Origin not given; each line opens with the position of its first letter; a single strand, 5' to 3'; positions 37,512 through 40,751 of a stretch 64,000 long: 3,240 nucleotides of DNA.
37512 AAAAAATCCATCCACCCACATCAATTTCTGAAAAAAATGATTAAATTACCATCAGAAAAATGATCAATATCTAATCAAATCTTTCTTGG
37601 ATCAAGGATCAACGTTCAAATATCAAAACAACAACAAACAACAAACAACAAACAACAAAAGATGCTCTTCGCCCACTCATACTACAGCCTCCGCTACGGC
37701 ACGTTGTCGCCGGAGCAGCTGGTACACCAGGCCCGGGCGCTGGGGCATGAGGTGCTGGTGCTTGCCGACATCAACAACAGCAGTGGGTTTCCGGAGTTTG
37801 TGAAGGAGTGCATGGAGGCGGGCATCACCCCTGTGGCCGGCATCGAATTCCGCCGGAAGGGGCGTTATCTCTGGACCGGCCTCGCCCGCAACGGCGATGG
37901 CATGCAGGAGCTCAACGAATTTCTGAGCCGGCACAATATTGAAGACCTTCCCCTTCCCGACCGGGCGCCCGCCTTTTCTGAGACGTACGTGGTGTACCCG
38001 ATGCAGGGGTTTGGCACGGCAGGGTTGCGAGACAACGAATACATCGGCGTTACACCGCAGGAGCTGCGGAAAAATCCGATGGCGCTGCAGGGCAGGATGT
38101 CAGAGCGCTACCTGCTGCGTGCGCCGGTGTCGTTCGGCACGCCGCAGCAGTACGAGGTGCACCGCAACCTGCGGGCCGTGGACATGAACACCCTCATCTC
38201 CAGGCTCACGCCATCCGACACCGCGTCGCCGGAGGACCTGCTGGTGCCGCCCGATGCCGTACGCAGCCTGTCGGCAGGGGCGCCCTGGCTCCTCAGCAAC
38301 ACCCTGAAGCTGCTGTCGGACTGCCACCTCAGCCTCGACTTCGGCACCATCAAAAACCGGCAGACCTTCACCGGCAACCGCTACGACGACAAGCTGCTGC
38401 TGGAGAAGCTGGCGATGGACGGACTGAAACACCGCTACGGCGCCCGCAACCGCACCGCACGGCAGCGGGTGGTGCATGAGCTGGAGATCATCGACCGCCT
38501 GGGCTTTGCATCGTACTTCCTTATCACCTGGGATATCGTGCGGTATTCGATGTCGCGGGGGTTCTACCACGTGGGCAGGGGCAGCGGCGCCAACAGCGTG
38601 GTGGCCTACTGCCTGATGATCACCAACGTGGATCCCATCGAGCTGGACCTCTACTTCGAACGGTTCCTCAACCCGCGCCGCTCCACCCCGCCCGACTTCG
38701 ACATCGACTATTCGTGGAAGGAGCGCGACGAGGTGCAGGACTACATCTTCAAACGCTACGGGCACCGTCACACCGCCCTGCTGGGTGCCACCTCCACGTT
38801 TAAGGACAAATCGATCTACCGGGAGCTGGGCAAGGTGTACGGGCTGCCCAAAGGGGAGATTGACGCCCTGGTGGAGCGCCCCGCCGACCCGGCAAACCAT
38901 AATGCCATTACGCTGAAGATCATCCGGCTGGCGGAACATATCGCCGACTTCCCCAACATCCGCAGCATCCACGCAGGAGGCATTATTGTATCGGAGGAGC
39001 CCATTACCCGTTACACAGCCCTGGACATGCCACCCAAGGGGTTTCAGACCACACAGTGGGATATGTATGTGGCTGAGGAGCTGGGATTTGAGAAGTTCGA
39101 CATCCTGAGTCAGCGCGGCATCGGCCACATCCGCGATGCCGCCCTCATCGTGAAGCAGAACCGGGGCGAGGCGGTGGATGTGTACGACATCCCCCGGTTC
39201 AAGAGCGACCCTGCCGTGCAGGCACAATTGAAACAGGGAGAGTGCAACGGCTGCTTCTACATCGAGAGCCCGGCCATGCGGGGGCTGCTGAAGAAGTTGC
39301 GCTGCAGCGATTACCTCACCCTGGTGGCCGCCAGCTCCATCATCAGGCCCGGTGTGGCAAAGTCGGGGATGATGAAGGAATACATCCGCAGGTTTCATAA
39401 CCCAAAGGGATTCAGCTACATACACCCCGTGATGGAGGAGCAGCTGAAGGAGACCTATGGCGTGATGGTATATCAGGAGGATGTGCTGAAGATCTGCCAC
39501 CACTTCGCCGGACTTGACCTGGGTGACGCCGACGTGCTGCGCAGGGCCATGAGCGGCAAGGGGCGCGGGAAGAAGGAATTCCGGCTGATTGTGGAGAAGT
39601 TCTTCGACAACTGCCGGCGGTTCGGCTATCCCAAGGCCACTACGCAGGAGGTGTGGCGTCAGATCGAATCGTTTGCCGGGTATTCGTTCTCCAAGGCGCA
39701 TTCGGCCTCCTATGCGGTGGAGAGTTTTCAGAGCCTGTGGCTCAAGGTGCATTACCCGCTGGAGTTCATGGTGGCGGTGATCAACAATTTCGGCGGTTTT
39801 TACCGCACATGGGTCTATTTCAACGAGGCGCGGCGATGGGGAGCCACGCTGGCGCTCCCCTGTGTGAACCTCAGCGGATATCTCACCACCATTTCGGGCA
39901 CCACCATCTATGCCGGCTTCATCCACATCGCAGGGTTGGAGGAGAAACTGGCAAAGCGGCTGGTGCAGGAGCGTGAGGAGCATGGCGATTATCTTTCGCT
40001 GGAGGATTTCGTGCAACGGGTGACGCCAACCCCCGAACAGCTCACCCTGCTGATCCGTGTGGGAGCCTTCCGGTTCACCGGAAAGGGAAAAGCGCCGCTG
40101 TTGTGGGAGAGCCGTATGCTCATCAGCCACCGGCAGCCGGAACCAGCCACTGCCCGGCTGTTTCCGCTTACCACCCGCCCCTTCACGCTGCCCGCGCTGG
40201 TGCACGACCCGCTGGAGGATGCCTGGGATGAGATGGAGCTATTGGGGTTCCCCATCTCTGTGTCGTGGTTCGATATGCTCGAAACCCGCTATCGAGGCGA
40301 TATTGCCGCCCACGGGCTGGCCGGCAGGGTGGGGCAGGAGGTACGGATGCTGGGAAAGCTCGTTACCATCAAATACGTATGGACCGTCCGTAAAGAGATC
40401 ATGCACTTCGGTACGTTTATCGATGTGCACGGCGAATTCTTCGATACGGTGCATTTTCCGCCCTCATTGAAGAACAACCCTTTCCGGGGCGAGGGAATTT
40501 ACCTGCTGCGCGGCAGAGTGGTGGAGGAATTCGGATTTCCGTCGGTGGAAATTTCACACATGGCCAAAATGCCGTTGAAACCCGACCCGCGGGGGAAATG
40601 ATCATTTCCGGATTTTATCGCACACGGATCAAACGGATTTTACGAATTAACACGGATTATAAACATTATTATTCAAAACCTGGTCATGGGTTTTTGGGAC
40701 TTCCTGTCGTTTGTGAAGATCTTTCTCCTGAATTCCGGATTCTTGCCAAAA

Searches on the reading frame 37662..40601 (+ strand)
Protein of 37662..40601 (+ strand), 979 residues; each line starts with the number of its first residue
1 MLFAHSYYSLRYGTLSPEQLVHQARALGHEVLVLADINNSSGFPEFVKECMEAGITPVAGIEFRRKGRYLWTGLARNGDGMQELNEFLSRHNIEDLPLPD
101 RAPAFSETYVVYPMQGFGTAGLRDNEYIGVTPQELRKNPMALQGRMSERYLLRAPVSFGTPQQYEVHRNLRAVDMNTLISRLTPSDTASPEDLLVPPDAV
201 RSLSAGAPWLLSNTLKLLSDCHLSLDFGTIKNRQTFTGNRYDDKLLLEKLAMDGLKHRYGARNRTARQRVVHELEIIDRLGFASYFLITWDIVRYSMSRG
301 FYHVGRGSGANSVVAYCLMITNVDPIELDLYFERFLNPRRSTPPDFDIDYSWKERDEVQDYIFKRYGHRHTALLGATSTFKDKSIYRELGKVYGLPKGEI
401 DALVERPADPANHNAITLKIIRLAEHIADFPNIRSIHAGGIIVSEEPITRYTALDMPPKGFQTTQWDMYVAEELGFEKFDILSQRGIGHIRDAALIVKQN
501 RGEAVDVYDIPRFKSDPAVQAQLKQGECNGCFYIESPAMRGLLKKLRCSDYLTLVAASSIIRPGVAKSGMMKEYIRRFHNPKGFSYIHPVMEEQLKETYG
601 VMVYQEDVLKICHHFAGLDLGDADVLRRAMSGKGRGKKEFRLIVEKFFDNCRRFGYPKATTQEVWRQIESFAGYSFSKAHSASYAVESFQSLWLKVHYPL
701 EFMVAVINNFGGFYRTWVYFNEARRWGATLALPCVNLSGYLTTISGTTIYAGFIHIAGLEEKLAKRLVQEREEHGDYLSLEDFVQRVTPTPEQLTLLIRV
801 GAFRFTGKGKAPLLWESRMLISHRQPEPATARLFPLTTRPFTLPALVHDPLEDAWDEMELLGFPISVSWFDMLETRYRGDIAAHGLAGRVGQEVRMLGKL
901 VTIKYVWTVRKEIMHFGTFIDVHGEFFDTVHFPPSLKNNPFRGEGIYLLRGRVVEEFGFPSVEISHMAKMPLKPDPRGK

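Call 8: search_protein_families(library=pfam, proteins=[window:37662-40601:+])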
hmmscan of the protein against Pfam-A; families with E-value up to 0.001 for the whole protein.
window:37662-40601:+ (979 aa): 4 families
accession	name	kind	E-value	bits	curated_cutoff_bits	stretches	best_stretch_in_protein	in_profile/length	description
PF07733.18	DNA_pol3_alpha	-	2e-64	218.2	23.9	1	247-482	3-259/260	Bacterial DNA polymerase III alpha NTPase domain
PF17657.6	DNA_pol3_finger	-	1.2e-38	132.5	22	1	490-652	5-163/166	Bacterial DNA polymerase III alpha subunit finger domain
PF14579.12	HHH_6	-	6.3e-18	65.2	25.6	1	728-810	2-87/90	Helix-hairpin-helix motif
PF02811.25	PHP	-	8.4e-13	49.4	26.4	1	4-95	4-99/164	PHP domain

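Call 11: search_protein_families(library=ncbifam, proteins=[window:37662-40601:+])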
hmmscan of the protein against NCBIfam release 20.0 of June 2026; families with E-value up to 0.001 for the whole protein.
window:37662-40601:+ (979 aa): 14 families
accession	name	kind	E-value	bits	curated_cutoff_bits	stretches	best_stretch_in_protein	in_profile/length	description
NF004226.0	PRK05673.1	equivalog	1.3e-148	496.8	1002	2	153-938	204-1028/1146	DNA polymerase III subunit alpha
TIGR00594.1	polc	superfamily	6.8e-143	477.9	434.35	2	158-825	204-900/1022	DNA polymerase III subunit alpha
NF005298.0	PRK06826.1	equivalog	9.7e-140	467.3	1260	1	197-814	249-890/1151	DNA polymerase III subunit alpha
NF004225.0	PRK05672.1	subfamily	6.2e-137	458.2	939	2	147-827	193-892/1047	error-prone DNA polymerase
NF005516.0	PRK07135.1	equivalog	1.2e-119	401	1084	2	210-805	195-811/974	DNA polymerase III DnaE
NF005377.0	PRK06920.1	equivalog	1.6e-116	390.5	1806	2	165-935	202-986/1108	DNA polymerase III subunit alpha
NF005582.0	PRK07279.1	equivalog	1.4e-114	384.2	1279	1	7-806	10-804/1033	DNA polymerase III subunit alpha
NF005617.0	PRK07374.1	equivalog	2e-105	353.9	1653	2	228-802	286-889/1170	DNA polymerase III subunit alpha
NF004550.0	PRK05898.1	equivalog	2.2e-102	343.9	1182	1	3-804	6-807/971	DNA polymerase III subunit alpha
NF007079.0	PRK09532.1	equivalog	3.5e-76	257.1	1525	2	422-679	507-779/876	DNA polymerase III subunit alpha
NF001688.0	PRK00448.1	equivalog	3.6e-23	81.2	873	2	247-326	833-913/1445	PolC-type DNA polymerase III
TIGR01405.1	polC_Gram_pos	equivalog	1.6e-19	69.2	1043.45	1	252-326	603-678/1211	DNA polymerase III subunit alpha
NF005616.0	PRK07373.1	equivalog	1.1e-12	47.2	646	1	672-805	34-171/449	DNA polymerase III subunit alpha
NF041577.1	nside_bi_sphtase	equivalog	7.3e-05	22.1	400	1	4-63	8-65/276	3',5'-nucleoside bisphosphate phosphatase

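Call 12: find_encoding_contigs(protein=window:37662-40601:+, flank=3000, max_places=10)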
Protein window:37662-40601:+ (979 aa): 1 contig read that carries it; 1 place shown.
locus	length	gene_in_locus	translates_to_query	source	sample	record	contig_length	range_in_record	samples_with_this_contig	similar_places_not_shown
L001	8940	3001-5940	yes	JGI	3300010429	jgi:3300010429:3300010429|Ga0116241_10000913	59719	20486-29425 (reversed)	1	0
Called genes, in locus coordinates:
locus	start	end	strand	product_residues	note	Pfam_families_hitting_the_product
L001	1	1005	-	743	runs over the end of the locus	PF18962:Por_Secre_tail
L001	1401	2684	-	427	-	PF13173:AAA_14, PF13635:DUF4143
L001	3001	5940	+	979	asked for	PF02811:PHP, PF07733:DNA_pol3_alpha, PF17657:DNA_pol3_finger, PF14579:HHH_6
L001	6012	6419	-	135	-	PF13366:PDDEXK_3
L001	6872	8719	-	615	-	PF00270:DEAD, PF04851:ResIII (faint), PF00271:Helicase_C, PF28538:Helicase_helical, PF03880:DbpA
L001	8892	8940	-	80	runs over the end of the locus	-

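Call 15: find_related_loci(query=window:37662-40601:+, collection=genome_contigs, flank=3000)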
Query window:37662-40601:+ (979 aa) in genome_contigs; peptide patterns used: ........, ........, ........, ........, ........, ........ (x = any residue, [..] = any of these).
600 stretches matched a pattern (row limit reached: there are more); 597 encode a relative of the query (tblastn E <= 1e-3); the best 80 are kept; 80 distinct loci.
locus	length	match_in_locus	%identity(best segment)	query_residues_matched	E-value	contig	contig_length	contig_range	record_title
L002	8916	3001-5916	64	5-977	0e+0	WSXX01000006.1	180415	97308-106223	MAG: Bacteroidetes bacterium isolate X3_MetaBAT.13 scaffold_30, whole genome shotgun sequence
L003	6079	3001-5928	63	4-979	0e+0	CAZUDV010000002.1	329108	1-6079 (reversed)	MAG TPA_asm: uncultured Bacteroidales bacterium isolate SRP239243_co1_12 genome assembly, contig: NODE_7_length_329108_c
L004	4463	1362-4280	64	5-977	0e+0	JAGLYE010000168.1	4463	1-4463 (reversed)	MAG: Bacteroidales bacterium isolate RS_13_16 ZL320.bin.16.fa_168, whole genome shotgun sequence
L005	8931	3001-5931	63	2-977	0e+0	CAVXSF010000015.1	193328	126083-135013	MAG: uncultured Bacteroidales bacterium isolate MFD02923.bin.1.92 genome assembly, contig: contig_31470, whole genome sh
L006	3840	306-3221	64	5-977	0e+0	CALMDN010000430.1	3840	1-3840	MAG TPA_asm: uncultured Bacteroidales bacterium isolate SRR8868559_bin.18_CONCOCT_v1.1_MAG genome assembly, contig: ERZ1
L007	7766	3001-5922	64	4-977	0e+0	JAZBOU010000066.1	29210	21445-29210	MAG: Bacteroidales bacterium isolate bin.552 k117_2310310, whole genome shotgun sequence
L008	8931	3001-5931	63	2-977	0e+0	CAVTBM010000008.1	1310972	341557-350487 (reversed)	MAG: uncultured Bacteroidales bacterium isolate MFD02416.bin.1.410 genome assembly, contig: contig_227, whole genome sho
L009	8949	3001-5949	63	2-978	0e+0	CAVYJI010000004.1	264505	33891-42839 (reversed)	MAG: uncultured Bacteroidales bacterium isolate MFD01476.bin.1.15 genome assembly, contig: contig_22184, whole genome sh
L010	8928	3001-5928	63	2-977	0e+0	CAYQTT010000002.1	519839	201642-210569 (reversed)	MAG TPA_asm: uncultured Lentimicrobiaceae bacterium isolate SRP302447_co1_787 genome assembly, contig: NODE_31_length_51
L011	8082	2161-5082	62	2-977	0e+0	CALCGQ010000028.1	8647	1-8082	MAG TPA_asm: uncultured Bacteroidetes bacterium isolate ERR2206796_bin.57_CONCOCT_v1.1_MAG genome assembly, contig: ERZ8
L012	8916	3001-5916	62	4-977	0e+0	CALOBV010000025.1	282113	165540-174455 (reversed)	MAG: uncultured Marinilabiliaceae bacterium isolate HOU_bin.0183 genome assembly, contig: contig_37632, whole genome sho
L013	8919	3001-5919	64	5-977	0e+0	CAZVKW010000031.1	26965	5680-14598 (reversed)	MAG TPA_asm: uncultured Lentimicrobiaceae bacterium isolate SRP272421_co2_10 genome assembly, contig: NODE_4384_length_2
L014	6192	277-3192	63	5-977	0e+0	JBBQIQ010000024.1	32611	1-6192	MAG: Bacteroidales bacterium isolate Co_metawrap_801 Cmw_801_k141_25453139_length_32611_cov_13.0000, whole genome shotgu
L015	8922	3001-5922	62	2-977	0e+0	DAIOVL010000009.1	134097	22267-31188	MAG TPA_asm: Bacteroidales bacterium isolate CTOTU18744 NODE_80_length_134097_cov_8.672812, whole genome shotgun sequenc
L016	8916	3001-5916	64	5-977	0e+0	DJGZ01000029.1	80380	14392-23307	MAG TPA_asm: Bacteroidales bacterium UBA5833 UBA5833_contig_57, whole genome shotgun sequence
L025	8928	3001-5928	64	2-977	0e+0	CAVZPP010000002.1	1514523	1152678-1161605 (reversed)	MAG: uncultured Bacteroidaceae bacterium isolate MFD03804.bin.1.39 genome assembly, contig: contig_14406, whole genome s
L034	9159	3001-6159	60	2-978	0e+0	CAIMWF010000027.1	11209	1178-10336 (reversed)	MAG: uncultured Bacteroidales bacterium isolate AlinenLipids_bin-5057 genome assembly, contig: bin-5057:027/175, whole g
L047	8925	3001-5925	62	2-977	0e+0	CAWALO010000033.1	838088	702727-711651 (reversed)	MAG: uncultured Bacteroidales bacterium isolate MFD04716.bin.2.270 genome assembly, contig: contig_7745, whole genome sh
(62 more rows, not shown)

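Call 28: search_protein_families(library=pfam, proteins=[L015:1609-2868:+, L015:686-1513:-, L015:6027-8204:-, L047:1641-2900:+, L047:559-1386:-, L010:1548-2768:+, L010:858-1292:-, L025:1561-2796:-, L034:1444-2676:-])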
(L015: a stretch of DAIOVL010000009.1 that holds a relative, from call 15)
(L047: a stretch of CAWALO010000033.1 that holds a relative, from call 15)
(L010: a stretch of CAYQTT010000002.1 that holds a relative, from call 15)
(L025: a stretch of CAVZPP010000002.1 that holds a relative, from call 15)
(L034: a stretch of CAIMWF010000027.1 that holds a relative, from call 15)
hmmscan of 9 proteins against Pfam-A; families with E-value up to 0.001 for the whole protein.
L015:1609-2868:+ (419 aa): 3 families
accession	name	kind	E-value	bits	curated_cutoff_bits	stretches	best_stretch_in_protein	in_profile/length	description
PF00817.25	IMS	-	3.1e-43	147.7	23.2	1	10-154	1-147/148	impB/mucB/samB family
PF11799.13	IMS_C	-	1.9e-26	93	20.7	1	242-349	2-109/109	impB/mucB/samB family C-terminal domain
PF21999.2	IMS_HHH_1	-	1.8e-05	25.5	27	1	181-231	2-53/53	DNA polymerase-iota, thumb domain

L015:686-1513:- (275 aa): 4 families
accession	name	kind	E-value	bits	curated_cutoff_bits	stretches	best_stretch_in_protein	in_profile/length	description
PF01381.28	HTH_3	-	5.3e-12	46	23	1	7-54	1-48/55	Helix-turn-helix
PF13560.12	HTH_31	-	1.3e-08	35.5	27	1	10-59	9-59/64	Helix-turn-helix domain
PF00717.28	Peptidase_S24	-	2.4e-08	34.1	23.3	1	130-221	22-108/116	Peptidase S24-like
PF12844.13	HTH_19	-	2.3e-06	27.9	30.2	1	6-57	3-54/64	Helix-turn-helix domain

L015:6027-8204:- (725 aa): 5 families
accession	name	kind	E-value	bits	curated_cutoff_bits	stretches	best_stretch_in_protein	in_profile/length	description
PF13328.12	HD_4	-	1.5e-36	125.9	27.2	1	32-181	1-155/156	HD domain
PF04607.23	RelA_SpoT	-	7.9e-35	120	27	1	241-353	1-109/113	Region found in RelA / SpoT proteins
PF02824.27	TGS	-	3e-19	69.2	22.2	1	395-453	1-59/60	TGS domain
PF13291.12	ACT_4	-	3.3e-12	47.3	27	1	646-722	2-80/80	ACT domain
PF19296.4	RelA_AH_RIS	-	6.4e-06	26.8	23.8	1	466-550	2-87/185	RelA/SpoT, AH and RIS domains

L047:1641-2900:+ (419 aa): 3 families
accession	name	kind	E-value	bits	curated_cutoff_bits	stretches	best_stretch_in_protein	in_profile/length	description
PF00817.25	IMS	-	6.1e-45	153.2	23.2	1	14-158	1-147/148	impB/mucB/samB family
PF11799.13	IMS_C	-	2.1e-25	89.7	20.7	1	246-353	2-109/109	impB/mucB/samB family C-terminal domain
PF21999.2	IMS_HHH_1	-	1.8e-05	25.6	27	1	185-235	2-53/53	DNA polymerase-iota, thumb domain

L047:559-1386:- (275 aa): 4 families
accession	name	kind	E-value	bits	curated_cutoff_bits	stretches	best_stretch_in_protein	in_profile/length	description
PF01381.28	HTH_3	-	1.3e-13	51.2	23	1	7-60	1-54/55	Helix-turn-helix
PF12844.13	HTH_19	-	1.8e-07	31.4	30.2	1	6-62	3-59/64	Helix-turn-helix domain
PF00717.28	Peptidase_S24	-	4.7e-07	30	23.3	1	110-221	4-108/116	Peptidase S24-like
PF13560.12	HTH_31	-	5e-06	27.2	27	1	10-45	9-45/64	Helix-turn-helix domain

L010:1548-2768:+ (406 aa): 4 families
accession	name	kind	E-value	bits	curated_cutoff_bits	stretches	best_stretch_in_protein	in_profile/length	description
PF00817.25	IMS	-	2.1e-43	148.2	23.2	1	28-171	2-147/148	impB/mucB/samB family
PF11799.13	IMS_C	-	3.4e-25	89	20.7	1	258-366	1-109/109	impB/mucB/samB family C-terminal domain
PF11798.14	IMS_HHH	-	4.9e-06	26.9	24.4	1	185-215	2-32/32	IMS family HHH motif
PF21999.2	IMS_HHH_1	-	0.00026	21.8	27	1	198-248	2-53/53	DNA polymerase-iota, thumb domain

L010:858-1292:- (144 aa): 1 family
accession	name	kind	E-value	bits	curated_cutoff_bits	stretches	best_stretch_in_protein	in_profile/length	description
PF04480.18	DUF559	-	1.1e-24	86.8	20.6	1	19-127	6-106/109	Protein of unknown function (DUF559)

L025:1561-2796:- (411 aa): 1 family
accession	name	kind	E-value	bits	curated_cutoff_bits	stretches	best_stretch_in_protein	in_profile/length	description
PF08757.17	CotH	-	2.3e-24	87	23.8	1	72-402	1-320/322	CotH kinase protein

L034:1444-2676:- (410 aa): 1 family
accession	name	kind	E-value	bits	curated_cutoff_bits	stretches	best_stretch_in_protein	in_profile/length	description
PF03417.21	AAT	-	5.7e-10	39.7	23.2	1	41-222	4-174/225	Acyl-coenzyme A:6-aminopenicillanic acid acyl-transferase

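Call 30: find_related_loci(query=window:37662-40601:+, collection=metagenome_contigs, flank=2500)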
Query window:37662-40601:+ (979 aa) in metagenome_contigs; peptide patterns used: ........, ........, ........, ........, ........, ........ (x = any residue, [..] = any of these).
600 stretches matched a pattern (row limit reached: there are more); 576 encode a relative of the query (tblastn E <= 1e-3); the best 80 are kept; 80 distinct loci.
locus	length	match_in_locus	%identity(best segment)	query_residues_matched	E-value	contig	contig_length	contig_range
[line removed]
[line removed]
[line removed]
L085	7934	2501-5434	64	2-979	0e+0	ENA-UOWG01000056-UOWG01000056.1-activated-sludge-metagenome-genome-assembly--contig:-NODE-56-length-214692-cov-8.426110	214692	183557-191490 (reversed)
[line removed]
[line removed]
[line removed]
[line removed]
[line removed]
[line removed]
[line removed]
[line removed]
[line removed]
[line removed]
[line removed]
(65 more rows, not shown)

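Call 31: find_homologous_proteins(query=window:37662-40601:+, max_evalue=1e-100)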
Query window:37662-40601:+ (979 aa): 8000 proteins with E <= 1e-100 among 8000 candidates; the best 120 are listed.
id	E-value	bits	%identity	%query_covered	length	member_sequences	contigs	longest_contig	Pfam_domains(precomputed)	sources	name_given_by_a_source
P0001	0.0e+0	1874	81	100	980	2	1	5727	PF02811.27,PF14579.13,PF17657.7,PF07733.19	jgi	jgi:DNA-directed DNA polymerase III PolC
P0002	0.0e+0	1869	81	100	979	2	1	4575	PF02811.27,PF14579.13,PF17657.7,PF07733.19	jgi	jgi:DNA-directed DNA polymerase III PolC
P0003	0.0e+0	1849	79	100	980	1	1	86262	PF02811.27,PF14579.13,PF17657.7,PF07733.19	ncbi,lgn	-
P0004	0.0e+0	1800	100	79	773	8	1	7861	PF02811.27,PF14579.13,PF17657.7,PF07733.19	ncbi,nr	ncbi:MAG TPA: PHP domain-containing protein, partial [Bacteroidales bacterium]|nr:PHP domain-contain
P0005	0.0e+0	1768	76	100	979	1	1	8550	PF02811.27,PF14579.13,PF17657.7,PF07733.19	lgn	-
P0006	0.0e+0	1746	76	100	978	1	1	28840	PF02811.27,PF14579.13,PF17657.7,PF07733.19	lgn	-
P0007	0.0e+0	1744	76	99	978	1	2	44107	PF12836.14,PF02811.27,PF14579.13,PF17657.7,PF07733.19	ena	-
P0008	0.0e+0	1736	76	99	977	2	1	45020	PF02811.27,PF14579.13,PF17657.7,PF07733.19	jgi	-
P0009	0.0e+0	1726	76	99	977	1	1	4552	PF02811.27,PF14579.13,PF17657.7,PF07733.19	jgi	-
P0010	0.0e+0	1707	76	98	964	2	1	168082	PF14579.13,PF17657.7,PF07733.19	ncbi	-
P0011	0.0e+0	1694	74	99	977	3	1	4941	PF12836.14,PF02811.27,PF14579.13,PF17657.7,PF07733.19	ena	-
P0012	0.0e+0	1590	68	100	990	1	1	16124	PF02811.27,PF14579.13,PF17657.7,PF07733.19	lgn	-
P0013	0.0e+0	1519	67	99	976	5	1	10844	PF02811.27,PF14579.13,PF17657.7,PF07733.19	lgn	-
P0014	0.0e+0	1486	65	100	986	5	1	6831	PF02811.27,PF14579.13,PF17657.7,PF07733.19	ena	-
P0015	0.0e+0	1478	65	100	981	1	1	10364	PF02811.27,PF14579.13,PF17657.7,PF07733.19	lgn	-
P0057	0.0e+0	1444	63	100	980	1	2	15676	PF02811.27,PF14579.13,PF17657.7,PF07733.19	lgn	-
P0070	0.0e+0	1441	64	100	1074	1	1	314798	PF02811.27,PF14579.13,PF17657.7,PF07733.19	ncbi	-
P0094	0.0e+0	1437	63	100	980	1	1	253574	PF02811.27,PF14579.13,PF17657.7,PF07733.19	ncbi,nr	ncbi:MAG: DNA polymerase III subunit alpha [Bacteroidales bacterium]|nr:DNA polymerase III subunit a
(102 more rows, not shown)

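Call 32: find_encoding_contigs(protein=P0004, flank=3000, max_places=10)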
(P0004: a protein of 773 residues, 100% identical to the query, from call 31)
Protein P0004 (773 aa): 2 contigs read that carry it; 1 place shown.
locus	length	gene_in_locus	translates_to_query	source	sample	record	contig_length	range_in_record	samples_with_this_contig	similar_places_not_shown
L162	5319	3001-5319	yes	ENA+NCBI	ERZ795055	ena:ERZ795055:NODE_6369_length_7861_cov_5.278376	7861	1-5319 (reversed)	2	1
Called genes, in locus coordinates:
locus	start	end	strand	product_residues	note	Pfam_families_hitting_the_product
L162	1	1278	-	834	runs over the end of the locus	PF18962:Por_Secre_tail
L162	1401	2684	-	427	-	PF13173:AAA_14, PF13635:DUF4143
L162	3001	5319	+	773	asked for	PF02811:PHP, PF07733:DNA_pol3_alpha, PF17657:DNA_pol3_finger, PF14579:HHH_6 (weak)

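Call 33: find_encoding_contigs(protein=P0001, flank=3000, max_places=5)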
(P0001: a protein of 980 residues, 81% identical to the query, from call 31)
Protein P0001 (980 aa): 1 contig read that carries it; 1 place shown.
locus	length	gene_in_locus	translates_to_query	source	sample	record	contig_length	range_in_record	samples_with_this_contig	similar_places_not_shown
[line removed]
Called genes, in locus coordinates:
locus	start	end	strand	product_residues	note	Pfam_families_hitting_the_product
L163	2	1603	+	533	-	?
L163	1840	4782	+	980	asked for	PF02811:PHP, PF07733:DNA_pol3_alpha, PF17657:DNA_pol3_finger, PF14579:HHH_6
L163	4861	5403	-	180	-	-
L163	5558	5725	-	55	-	?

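Call 34: find_encoding_contigs(protein=P0002, flank=3000, max_places=5)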
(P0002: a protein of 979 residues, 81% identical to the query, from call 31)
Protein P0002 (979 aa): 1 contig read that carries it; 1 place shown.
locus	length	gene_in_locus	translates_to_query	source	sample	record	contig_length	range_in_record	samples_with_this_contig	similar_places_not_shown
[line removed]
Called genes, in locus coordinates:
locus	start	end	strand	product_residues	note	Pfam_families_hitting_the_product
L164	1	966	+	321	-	PF00817:IMS, PF11799:IMS_C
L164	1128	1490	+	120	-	PF05635:23S_rRNA_IVP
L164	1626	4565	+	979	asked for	PF02811:PHP, PF07733:DNA_pol3_alpha, PF17657:DNA_pol3_finger, PF14579:HHH_6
